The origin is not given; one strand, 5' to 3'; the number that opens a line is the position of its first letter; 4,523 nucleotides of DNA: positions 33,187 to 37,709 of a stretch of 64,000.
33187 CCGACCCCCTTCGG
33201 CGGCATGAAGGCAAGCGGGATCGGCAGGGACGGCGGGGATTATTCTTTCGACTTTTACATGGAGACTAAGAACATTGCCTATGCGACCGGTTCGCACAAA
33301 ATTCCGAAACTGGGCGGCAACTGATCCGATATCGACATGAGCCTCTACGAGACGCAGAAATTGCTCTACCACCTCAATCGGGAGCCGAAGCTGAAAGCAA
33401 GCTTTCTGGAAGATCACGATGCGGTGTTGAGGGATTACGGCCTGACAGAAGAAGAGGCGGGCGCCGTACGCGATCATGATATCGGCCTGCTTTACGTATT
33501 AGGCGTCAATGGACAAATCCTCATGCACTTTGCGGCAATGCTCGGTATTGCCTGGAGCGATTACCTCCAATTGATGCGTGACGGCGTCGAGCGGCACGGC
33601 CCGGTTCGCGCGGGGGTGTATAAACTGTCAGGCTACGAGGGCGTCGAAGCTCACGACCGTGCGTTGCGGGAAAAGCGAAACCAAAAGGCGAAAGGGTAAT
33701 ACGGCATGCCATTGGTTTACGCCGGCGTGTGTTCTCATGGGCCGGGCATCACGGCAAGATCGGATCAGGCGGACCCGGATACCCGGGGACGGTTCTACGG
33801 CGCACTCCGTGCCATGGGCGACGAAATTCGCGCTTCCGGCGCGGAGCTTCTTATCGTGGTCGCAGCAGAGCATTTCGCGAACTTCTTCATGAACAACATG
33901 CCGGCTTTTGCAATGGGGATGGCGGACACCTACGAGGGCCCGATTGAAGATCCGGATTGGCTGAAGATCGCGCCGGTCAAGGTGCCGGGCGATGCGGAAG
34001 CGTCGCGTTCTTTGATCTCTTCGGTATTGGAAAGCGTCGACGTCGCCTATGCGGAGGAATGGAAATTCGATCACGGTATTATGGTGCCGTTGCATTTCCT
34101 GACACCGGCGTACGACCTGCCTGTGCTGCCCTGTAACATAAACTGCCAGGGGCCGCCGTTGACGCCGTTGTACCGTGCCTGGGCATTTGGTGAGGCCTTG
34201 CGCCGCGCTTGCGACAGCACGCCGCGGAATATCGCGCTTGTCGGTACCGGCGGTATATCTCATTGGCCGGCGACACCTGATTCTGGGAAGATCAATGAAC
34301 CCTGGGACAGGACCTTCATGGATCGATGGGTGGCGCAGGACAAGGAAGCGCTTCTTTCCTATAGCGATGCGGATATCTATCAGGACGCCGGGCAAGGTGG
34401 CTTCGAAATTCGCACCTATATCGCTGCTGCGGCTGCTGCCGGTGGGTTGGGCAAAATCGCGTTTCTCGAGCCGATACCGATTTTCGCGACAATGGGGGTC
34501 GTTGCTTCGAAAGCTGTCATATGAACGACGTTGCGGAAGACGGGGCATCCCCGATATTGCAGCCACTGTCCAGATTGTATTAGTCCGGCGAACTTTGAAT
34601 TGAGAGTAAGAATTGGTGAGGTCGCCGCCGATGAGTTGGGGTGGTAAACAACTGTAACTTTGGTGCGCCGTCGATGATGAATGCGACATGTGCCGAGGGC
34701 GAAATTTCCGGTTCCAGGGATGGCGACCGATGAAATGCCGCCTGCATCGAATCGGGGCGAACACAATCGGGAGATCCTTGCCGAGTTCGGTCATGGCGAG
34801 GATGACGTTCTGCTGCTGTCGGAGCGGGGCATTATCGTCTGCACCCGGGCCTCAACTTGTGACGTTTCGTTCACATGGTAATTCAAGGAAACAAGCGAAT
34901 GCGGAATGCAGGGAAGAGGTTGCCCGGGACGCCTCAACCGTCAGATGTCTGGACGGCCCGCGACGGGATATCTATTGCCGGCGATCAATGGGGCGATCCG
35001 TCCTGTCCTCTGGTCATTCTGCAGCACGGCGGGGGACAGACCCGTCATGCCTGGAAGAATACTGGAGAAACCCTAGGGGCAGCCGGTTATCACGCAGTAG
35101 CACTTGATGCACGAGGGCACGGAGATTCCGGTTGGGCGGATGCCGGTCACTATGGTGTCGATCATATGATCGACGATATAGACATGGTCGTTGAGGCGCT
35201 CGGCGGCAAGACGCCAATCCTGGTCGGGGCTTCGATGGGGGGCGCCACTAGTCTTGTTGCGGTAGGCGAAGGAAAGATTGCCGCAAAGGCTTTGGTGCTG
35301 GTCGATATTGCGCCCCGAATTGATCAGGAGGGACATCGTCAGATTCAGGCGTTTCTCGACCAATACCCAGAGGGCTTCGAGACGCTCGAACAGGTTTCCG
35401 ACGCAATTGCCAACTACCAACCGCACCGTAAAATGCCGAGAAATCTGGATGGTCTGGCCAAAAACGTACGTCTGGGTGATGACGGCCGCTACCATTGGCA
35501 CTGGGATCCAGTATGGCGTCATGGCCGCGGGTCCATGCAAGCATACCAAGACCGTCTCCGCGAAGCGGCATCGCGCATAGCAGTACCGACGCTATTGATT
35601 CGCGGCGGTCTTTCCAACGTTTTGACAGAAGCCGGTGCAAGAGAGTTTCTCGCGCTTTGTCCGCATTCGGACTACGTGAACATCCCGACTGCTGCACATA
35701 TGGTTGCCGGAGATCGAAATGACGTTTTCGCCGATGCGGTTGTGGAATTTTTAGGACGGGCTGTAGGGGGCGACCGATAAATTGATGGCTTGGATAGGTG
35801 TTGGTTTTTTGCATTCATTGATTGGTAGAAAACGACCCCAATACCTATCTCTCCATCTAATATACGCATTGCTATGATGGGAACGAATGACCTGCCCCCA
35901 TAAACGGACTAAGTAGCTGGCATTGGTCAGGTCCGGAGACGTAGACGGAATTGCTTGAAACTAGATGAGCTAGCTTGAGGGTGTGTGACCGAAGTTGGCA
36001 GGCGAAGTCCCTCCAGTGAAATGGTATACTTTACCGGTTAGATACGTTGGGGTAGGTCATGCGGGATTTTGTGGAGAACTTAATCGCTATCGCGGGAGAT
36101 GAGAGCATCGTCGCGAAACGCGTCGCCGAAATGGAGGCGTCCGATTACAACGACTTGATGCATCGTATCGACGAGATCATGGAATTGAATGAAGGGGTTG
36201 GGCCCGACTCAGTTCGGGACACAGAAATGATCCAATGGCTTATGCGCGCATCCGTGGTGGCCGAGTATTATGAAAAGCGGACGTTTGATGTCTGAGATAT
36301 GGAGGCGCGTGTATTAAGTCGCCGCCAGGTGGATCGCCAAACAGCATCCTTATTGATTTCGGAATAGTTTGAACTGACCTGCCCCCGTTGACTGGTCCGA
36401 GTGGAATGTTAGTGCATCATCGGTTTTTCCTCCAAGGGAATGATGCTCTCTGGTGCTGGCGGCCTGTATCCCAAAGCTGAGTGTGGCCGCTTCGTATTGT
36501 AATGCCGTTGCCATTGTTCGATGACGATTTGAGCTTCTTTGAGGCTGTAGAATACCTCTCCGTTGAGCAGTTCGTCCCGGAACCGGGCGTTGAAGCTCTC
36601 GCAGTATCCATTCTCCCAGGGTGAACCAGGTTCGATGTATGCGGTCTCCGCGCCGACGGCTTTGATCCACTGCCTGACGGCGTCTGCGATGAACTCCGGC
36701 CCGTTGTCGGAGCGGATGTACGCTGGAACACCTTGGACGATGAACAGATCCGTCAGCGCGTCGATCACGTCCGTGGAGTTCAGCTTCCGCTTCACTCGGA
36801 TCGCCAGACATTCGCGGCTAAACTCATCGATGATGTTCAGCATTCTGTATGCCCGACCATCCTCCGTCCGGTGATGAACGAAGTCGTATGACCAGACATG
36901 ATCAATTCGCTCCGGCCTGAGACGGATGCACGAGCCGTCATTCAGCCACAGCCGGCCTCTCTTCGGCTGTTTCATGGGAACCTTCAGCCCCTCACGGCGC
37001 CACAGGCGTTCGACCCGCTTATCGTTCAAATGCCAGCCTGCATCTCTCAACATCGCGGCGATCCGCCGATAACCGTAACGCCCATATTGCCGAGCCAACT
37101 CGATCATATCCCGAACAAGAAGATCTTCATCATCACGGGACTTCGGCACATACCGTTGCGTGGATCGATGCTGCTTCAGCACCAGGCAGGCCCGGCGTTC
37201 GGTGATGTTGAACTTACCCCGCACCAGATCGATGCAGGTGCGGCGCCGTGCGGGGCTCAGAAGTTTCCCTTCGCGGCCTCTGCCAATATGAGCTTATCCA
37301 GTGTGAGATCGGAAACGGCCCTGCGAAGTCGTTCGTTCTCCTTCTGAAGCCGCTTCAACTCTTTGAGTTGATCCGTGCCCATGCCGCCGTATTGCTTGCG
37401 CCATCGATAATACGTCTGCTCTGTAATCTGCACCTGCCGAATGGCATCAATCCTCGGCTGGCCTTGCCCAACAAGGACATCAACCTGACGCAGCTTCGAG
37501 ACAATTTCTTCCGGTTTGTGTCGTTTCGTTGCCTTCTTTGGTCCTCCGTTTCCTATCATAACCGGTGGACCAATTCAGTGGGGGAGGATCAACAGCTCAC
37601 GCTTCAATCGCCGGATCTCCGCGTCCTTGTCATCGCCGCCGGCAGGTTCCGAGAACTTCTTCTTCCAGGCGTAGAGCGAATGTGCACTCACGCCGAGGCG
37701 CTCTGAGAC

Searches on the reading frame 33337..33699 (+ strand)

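Call 28: search_protein_families(library=ncbifam, proteins=[window:33337-33699:+], max_evalue=0.00001)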
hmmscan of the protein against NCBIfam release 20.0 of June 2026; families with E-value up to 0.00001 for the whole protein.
window:33337-33699:+ (120 aa): 0 families

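Call 29: search_protein_families(library=pfam, proteins=[window:33337-33699:+], max_evalue=0.001)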
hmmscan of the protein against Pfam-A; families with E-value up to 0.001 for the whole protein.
window:33337-33699:+ (120 aa): 1 family
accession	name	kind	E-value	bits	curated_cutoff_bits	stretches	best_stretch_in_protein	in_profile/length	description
PF07746.16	LigA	-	5.2e-14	52.6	25.3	1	7-81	2-75/87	Aromatic-ring-opening dioxygenase LigAB, LigA subunit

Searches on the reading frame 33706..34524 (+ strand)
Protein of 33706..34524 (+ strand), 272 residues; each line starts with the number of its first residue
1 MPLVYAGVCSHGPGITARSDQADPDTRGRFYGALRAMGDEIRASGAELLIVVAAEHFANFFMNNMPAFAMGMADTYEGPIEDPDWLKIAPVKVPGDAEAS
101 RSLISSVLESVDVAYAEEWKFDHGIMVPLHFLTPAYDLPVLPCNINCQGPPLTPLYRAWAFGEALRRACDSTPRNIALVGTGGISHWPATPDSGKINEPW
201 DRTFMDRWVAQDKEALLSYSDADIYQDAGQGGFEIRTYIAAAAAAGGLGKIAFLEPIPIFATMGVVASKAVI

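Call 28: search_protein_families(library=ncbifam, proteins=[window:33706-34524:+], max_evalue=0.00001)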
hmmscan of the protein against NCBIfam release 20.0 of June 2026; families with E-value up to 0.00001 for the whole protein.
window:33706-34524:+ (272 aa): 10 families
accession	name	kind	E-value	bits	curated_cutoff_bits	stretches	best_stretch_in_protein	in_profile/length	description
NF009909.0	PRK13370.1-3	subfamily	6.4e-35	120.9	286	2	9-192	8-183/286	3-carboxyethylcatechol 2,3-dioxygenase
NF009901.0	PRK13364.1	subfamily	9.2e-35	120.1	290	1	8-247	9-252/279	class III extradiol dioxygenase family protein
NF009908.0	PRK13370.1-2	equivalog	1.7e-31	109.9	467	2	35-192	32-185/314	3-carboxyethylcatechol 2,3-dioxygenase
NF009910.0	PRK13370.1-4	equivalog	4.5e-30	104.9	291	2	9-191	8-184/312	3-carboxyethylcatechol 2,3-dioxygenase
NF009913.0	PRK13373.1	equivalog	1.8e-28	99.8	462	1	6-189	6-195/344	putative dioxygenase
NF009902.0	PRK13365.1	subfamily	4.6e-26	91.5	299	1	10-245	11-251/298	class III extradiol dioxygenase family protein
NF009903.0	PRK13366.1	subfamily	4.4e-25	88.5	317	1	39-244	42-250/284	class III extradiol dioxygenase subunit beta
NF009904.0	PRK13367.1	equivalog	6.9e-25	87.9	412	1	9-240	10-246/426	gallate dioxygenase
NF009912.0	PRK13372.1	equivalog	6.2e-24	84.7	837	1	9-244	157-397/443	protocatechuate 4,5-dioxygenase subunit alpha/beta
NF009907.0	PRK13370.1-1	equivalog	1.1e-23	83.8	549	1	38-196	35-189/314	3-carboxyethylcatechol 2,3-dioxygenase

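Call 29: search_protein_families(library=pfam, proteins=[window:33706-34524:+], max_evalue=0.001)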
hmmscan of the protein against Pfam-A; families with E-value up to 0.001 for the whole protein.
window:33706-34524:+ (272 aa): 1 family
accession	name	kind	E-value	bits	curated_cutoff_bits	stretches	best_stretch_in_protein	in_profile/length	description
PF02900.23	LigB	-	4.7e-33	114.9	26.3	1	8-248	4-247/269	Catalytic LigB subunit of aromatic ring-opening dioxygenase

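Call 56: search_solved_structures(query=window:33706-34524:+, max_evalue=0.00001, show_alignments=0)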
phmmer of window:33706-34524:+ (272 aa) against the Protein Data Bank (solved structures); distinct sequences matched with E-value up to 0.00001: 4.
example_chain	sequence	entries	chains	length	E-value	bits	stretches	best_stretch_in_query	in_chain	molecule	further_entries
8k04_A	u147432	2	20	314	6.9e-22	81.3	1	20-197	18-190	2,3-dihydroxyphenylpropionate/2,3-dihydroxicinnamic acid 1,2-dioxygenase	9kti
3wku_A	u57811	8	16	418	1e-21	80.8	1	46-243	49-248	Gallate dioxygenase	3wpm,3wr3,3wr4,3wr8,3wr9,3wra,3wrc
1b4u_B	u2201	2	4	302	6.3e-21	78.2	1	9-240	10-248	PROTOCATECHUATE 4,5-DIOXYGENASE | 4,5-DIOXYGENASE BETA CHAIN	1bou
3wrb_A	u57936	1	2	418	1.8e-20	76.6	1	46-243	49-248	Gallate dioxygenase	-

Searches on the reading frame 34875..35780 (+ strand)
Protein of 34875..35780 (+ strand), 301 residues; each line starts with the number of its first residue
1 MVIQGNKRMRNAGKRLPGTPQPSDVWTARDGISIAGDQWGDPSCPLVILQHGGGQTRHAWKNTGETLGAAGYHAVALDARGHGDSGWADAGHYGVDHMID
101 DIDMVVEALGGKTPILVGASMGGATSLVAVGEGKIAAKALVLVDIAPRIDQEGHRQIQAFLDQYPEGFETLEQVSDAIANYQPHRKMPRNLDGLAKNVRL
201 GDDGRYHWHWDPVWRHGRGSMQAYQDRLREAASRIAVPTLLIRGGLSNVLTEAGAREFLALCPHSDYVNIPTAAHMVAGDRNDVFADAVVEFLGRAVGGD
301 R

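Call 11: search_protein_families(library=pfam, proteins=[window:34875-35780:+], max_evalue=0.00001)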
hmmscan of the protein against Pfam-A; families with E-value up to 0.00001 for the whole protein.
window:34875-35780:+ (301 aa): 3 families
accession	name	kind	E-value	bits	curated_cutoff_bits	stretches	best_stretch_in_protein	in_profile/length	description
PF00561.26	Abhydrolase_1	-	3.6e-25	89.5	25.8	1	45-277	1-240/245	alpha/beta hydrolase fold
PF12146.15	Hydrolase_4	-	1.1e-21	77.7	27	1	45-281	5-238/239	Serine aminopeptidase, S33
PF12697.13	Abhydrolase_6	-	2e-16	61.7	26.3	1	47-288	2-217/217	Alpha/beta hydrolase family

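Call 28: search_protein_families(library=ncbifam, proteins=[window:34875-35780:+], max_evalue=0.00001)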
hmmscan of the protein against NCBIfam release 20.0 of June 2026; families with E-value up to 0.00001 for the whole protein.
window:34875-35780:+ (301 aa): 18 families
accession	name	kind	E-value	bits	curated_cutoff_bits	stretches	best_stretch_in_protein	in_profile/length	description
TIGR02427.1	protocat_pcaD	equivalog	2.2e-19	69.8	255.85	2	43-152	12-119/251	3-oxoadipate enol-lactonase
NF051488.1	bifunc_PcaDC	exception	4.1e-17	62.4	390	1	43-152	11-118/375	bifunctional 3-oxoadipate enol-lactonase/4-carboxymuconolactone decarboxylase PcaDC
NF004514.1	PRK05855.1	equivalog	3.8e-15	55.5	455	1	25-139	3-118/578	SDR family oxidoreductase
NF051487.1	bifunc_PcaCD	exception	7.6e-15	54.9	430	1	44-294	172-412/413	bifunctional 4-carboxymuconolactone decarboxylase/3-oxoadipate enol-lactonase PcaCD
TIGR03695.1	menH_SHCHC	equivalog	2.3e-13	50.2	208.55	1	45-162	3-121/252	2-succinyl-6-hydroxy-2,4-cyclohexadiene-1-carboxylate synthase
TIGR03056.1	bchO_mg_che_rel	equivalog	1.4e-12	47.2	172.55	1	35-144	27-127/278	alpha/beta fold hydrolase BchO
TIGR01250.1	pro_imino_pep_2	subfamily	2.4e-10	40.5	167.65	1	42-293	24-287/288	proline iminopeptidase-family hydrolase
NF050089.1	i_nPHAscl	equivalog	2.9e-10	39.7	300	1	46-146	20-118/288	intracellular short-chain-length polyhydroxyalkanoate depolymerase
NF052610.1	macro_16_ester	equivalog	3.2e-10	39.8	420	1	26-130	5-113/281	alpha/beta fold macrolide esterase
NF007954.0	PRK10673.1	equivalog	3.1e-09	36.5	399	0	72-156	43-124/255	esterase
NF045632.1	hydroxlase_HsaD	equivalog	3.2e-09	36.2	400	1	43-142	33-134/290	4,5:9,10-diseco-3-hydroxy-5,9,17-trioxoandrosta-1(10),2-diene-4-oate hydrolase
NF011457.0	PRK14875.1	equivalog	8.4e-09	34.9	307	1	45-143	133-229/372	acetoin dehydrogenase dihydrolipoyllysine-residue acetyltransferase subunit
NF002938.0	PRK03592.1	equivalog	1.2e-08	34.6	241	0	45-131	31-115/298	haloalkane dehalogenase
NF053683.1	esterase_mleBRB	exception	5.5e-08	32.7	585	1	29-129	8-112/280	BRB family alpha/beta fold macrolide esterase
TIGR01738.1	bioH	equivalog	1.9e-07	31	206.95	0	47-152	7-105/245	pimeloyl-ACP methyl ester esterase BioH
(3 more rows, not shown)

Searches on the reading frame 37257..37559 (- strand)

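Call 28: search_protein_families(library=ncbifam, proteins=[window:37257-37559:-], max_evalue=0.00001)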
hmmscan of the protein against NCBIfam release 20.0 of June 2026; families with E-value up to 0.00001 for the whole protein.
window:37257-37559:- (100 aa): 1 family
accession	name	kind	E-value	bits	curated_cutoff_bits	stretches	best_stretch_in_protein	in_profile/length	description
NF033516.0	transpos_IS3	equivalog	4.7e-11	42.5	160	1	22-97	3-83/369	IS3 family transposase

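Call 29: search_protein_families(library=pfam, proteins=[window:37257-37559:-], max_evalue=0.001)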
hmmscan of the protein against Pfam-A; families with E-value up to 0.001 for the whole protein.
window:37257-37559:- (100 aa): 3 families
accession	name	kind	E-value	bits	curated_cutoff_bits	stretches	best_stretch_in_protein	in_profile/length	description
PF01527.26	HTH_Tnp_1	-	3.1e-11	43.8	24.1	1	10-82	3-74/75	Transposase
PF13518.12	HTH_28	-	8.4e-05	23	25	1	32-69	11-48/52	Helix-turn-helix domain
PF13384.12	HTH_23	-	0.00042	20.5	24.6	1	30-65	14-49/50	Homeodomain-like domain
